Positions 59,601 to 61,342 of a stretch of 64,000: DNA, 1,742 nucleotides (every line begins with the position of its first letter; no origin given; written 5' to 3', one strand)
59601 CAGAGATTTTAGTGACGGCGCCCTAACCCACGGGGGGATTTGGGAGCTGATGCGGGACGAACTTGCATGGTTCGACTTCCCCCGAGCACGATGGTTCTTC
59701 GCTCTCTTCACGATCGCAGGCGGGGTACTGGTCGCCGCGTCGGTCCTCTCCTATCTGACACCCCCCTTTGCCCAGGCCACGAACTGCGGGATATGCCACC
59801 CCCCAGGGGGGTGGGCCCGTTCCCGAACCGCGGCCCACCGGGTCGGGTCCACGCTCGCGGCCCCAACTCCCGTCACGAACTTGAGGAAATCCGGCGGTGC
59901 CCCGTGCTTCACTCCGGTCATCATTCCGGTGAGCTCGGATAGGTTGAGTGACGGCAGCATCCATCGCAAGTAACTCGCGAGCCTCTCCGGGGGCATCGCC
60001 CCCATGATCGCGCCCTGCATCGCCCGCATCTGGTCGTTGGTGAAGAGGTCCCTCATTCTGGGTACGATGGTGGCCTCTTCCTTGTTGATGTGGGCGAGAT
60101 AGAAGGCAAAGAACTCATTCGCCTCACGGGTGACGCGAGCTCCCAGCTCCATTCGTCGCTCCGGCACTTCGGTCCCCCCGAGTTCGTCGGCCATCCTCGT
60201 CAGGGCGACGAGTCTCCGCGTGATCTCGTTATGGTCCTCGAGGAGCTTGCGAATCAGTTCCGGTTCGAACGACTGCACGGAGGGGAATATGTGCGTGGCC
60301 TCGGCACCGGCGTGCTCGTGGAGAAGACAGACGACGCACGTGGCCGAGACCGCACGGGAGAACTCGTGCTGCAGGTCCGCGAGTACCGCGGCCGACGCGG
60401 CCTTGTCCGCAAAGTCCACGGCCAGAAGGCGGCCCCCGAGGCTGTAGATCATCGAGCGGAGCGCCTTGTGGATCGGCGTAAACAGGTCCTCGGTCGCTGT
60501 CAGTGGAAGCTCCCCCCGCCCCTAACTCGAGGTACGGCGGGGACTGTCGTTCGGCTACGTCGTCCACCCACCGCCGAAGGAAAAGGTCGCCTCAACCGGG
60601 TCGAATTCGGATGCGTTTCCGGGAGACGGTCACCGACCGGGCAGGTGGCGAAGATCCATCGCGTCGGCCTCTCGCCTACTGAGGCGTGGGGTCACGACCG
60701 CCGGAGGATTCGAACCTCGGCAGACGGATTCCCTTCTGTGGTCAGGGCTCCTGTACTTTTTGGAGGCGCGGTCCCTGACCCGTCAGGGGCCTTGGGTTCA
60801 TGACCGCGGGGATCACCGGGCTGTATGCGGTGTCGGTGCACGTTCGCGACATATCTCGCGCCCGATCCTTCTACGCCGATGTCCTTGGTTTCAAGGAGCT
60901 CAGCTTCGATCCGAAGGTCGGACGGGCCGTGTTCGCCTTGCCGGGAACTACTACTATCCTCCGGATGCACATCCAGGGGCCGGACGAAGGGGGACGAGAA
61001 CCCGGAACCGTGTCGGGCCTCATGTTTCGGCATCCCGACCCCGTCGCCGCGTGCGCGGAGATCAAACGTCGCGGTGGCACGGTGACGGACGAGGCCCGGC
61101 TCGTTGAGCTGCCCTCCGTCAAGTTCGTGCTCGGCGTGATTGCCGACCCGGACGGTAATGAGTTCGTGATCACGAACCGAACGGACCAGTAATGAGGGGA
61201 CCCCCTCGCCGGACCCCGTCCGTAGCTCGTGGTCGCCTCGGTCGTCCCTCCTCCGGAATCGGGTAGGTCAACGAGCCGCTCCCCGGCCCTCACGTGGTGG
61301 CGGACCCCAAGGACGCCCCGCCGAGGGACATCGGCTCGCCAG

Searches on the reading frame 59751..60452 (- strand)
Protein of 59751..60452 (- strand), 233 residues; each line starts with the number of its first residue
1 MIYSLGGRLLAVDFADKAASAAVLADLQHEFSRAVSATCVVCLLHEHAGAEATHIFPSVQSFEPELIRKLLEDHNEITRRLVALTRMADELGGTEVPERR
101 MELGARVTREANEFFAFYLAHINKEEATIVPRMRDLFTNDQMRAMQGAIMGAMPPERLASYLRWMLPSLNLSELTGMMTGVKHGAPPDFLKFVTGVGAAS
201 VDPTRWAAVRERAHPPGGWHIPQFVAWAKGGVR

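Call 12: search_protein_families(library=pfam, proteins=[window:59751-60452:-], max_evalue=0.001)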
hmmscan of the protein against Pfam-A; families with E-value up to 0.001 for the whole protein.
window:59751-60452:- (233 aa): 1 family
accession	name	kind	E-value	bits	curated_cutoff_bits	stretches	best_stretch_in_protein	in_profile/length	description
PF01814.28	Hemerythrin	-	3.3e-07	31.3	25.3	1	41-132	45-126/127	Hemerythrin HHE cation binding domain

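Call 72: search_protein_families(library=phrogs, proteins=[window:59751-60452:-], max_evalue=0.001)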
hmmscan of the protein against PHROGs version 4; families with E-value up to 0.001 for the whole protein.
window:59751-60452:- (233 aa): 0 families

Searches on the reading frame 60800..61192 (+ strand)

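Call 12: search_protein_families(library=pfam, proteins=[window:60800-61192:+], max_evalue=0.001)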
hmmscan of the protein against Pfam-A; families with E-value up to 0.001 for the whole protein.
window:60800-61192:+ (130 aa): 3 families
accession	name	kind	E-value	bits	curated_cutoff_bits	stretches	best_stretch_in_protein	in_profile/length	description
PF00903.31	Glyoxalase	-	6e-12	46.4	20.6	1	11-123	5-120/121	Glyoxalase/Bleomycin resistance protein/Dioxygenase superfamily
PF18029.7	Glyoxalase_6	-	2.3e-06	28.7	23.6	1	11-124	2-105/106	Glyoxalase-like domain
PF22677.2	Ble-like_N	-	5.4e-05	23.3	24.5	1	12-32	6-26/41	Bleomycin resistance protein-like N-terminal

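Call 72: search_protein_families(library=phrogs, proteins=[window:60800-61192:+], max_evalue=0.001)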
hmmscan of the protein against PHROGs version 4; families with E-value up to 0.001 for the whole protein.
window:60800-61192:+ (130 aa): 0 families
